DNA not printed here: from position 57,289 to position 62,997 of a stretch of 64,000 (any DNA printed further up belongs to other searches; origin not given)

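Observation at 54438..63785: Sigma-54-driven flgG-flgH-flgI-flgJ(N)-flgK-glycosyltransferase operon in a streamlined AT-rich alphaproteobacterial genome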

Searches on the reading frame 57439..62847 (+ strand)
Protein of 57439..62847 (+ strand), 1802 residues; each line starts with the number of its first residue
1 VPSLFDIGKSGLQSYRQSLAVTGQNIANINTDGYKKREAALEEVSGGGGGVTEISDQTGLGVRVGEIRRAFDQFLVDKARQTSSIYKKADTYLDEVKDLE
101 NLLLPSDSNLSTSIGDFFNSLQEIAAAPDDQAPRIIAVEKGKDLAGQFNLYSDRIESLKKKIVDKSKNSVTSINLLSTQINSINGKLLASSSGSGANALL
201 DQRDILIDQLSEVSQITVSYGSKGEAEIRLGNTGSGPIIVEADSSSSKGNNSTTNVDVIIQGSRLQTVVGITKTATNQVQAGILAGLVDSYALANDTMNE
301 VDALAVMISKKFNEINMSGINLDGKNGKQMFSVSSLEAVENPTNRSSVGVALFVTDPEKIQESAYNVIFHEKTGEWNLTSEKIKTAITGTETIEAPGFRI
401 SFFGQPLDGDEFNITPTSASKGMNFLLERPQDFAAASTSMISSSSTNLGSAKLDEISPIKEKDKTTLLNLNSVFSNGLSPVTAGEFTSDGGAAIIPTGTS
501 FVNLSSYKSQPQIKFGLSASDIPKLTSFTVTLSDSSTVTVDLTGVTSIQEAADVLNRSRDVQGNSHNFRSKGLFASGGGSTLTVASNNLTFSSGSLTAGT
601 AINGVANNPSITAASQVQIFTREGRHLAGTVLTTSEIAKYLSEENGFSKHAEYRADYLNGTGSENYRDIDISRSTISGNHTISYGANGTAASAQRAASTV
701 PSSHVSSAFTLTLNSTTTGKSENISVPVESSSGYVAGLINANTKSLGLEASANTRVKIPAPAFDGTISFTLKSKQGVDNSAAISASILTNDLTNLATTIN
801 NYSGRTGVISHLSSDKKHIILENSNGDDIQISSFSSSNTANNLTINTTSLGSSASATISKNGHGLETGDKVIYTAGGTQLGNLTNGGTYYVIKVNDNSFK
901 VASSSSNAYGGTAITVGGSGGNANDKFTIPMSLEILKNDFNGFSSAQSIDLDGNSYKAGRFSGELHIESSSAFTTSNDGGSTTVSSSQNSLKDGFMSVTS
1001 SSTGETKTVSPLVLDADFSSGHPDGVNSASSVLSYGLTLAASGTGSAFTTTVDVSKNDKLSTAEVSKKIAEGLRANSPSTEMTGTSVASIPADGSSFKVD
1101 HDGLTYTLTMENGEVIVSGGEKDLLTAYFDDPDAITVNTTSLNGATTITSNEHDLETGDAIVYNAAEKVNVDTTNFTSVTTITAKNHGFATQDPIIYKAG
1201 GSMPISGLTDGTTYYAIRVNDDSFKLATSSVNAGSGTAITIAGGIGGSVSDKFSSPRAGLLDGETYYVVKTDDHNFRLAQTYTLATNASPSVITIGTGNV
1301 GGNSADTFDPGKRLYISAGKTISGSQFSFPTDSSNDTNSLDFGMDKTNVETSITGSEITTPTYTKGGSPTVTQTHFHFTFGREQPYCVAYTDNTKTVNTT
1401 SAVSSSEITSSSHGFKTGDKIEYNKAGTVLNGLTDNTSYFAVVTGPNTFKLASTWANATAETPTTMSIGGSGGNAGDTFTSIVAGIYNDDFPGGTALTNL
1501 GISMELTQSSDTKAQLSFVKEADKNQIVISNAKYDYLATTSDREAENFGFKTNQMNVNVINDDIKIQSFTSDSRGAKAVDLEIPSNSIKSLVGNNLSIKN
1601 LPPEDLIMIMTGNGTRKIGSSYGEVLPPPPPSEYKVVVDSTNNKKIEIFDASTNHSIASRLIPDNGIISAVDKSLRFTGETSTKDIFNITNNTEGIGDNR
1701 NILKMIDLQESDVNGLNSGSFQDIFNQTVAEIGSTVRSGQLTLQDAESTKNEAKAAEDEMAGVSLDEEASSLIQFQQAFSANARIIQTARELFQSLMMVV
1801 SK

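Call 6: search_protein_families(library=pfam, proteins=[window:57439-62847:+], max_evalue=0.01)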
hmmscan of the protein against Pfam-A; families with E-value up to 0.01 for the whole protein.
window:57439-62847:+ (1802 aa): 3 families
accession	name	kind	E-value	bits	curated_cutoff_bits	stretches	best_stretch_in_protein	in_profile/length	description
PF22638.1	FlgK_D1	-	1.1e-44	153.3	28.6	1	97-331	2-233/233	Flagellar hook-associated protein FlgK helical domain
PF06429.18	Flg_bbr_C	-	1.6e-10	40.8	23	1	1759-1796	6-43/46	Flagellar basal body rod FlgEFG protein C-terminal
PF00460.25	Flg_bb_rod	-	1.5e-05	25.3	20.7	1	6-35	2-31/31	Flagella basal body rod protein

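Call 7: search_protein_families(library=ncbifam, proteins=[window:57439-62847:+], max_evalue=0.01)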
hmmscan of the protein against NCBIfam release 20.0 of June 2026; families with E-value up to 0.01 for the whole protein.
window:57439-62847:+ (1802 aa): 6 families
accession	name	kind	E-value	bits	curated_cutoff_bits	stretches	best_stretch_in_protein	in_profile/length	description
TIGR02492.1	flgK_ends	equivalog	3.5e-79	267.2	170.75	2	3-383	1-377/437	flagellar hook-associated protein FlgK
NF009278.1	PRK12636.1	equivalog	7.7e-08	32.2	350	2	1735-1797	196-259/263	flagellar basal body rod protein FlgG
TIGR02488.1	flgG_G_neg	equivalog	1.6e-06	27.8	252.75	1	7-44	4-41/259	flagellar basal-body rod protein FlgG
TIGR01395.1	FlgC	equivalog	9.6e-05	22.7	102.1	0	4-37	3-36/137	flagellar basal body rod protein FlgC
NF009275.1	PRK12632.1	equivalog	0.00019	21.8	170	1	6-54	9-57/130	flagellar basal body rod protein FlgC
TIGR01396.1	FlgB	equivalog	0.00096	19.4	59.05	0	10-42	10-42/131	flagellar basal body rod protein FlgB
